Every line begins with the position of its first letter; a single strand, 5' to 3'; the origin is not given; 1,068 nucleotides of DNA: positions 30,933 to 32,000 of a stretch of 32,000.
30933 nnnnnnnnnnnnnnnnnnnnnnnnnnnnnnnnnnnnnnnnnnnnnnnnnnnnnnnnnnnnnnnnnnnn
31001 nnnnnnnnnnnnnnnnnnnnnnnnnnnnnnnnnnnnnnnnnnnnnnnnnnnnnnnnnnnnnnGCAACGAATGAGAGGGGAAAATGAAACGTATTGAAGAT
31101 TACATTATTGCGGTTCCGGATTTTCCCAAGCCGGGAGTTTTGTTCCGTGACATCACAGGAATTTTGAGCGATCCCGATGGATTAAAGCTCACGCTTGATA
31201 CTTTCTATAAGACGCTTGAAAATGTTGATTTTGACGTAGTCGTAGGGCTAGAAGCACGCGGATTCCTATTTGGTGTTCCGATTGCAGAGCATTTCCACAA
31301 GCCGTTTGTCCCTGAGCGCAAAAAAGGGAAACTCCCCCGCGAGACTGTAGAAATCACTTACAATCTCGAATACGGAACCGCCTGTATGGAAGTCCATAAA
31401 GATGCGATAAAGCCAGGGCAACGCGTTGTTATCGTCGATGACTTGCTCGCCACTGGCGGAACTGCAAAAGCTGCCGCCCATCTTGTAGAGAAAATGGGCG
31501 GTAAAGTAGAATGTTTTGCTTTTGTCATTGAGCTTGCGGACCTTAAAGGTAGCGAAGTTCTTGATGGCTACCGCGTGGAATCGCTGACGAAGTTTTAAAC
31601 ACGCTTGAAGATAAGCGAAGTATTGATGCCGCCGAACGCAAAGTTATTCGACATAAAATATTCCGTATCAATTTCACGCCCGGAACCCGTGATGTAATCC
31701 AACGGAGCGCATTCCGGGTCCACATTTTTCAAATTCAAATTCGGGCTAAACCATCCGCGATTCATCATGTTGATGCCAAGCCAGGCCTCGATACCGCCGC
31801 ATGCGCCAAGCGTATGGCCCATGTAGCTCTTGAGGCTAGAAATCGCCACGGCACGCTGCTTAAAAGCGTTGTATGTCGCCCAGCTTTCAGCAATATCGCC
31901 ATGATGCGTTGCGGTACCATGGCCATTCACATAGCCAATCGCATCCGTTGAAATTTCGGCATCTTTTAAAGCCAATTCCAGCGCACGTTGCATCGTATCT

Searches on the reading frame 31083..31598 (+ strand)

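Call 89: search_protein_families(library=pfam, proteins=[window:31083-31598:+], max_evalue=0.00001)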
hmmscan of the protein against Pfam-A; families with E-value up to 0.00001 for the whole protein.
window:31083-31598:+ (171 aa): 1 family
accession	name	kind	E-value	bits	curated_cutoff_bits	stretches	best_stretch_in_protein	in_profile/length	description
PF00156.33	Pribosyltran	-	3.7e-14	52.8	26.3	1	48-148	28-124/158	Phosphoribosyl transferase domain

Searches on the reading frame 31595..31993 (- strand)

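Call 89: search_protein_families(library=pfam, proteins=[window:31595-31993:-], max_evalue=0.00001)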
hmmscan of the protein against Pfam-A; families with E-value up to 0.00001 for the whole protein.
window:31595-31993:- (132 aa): 1 family
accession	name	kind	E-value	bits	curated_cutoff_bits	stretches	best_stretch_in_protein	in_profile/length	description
PF02801.28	Ketoacyl-synt_C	-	2.2e-21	76.5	20.8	1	2-88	28-118/119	Beta-ketoacyl synthase, C-terminal domain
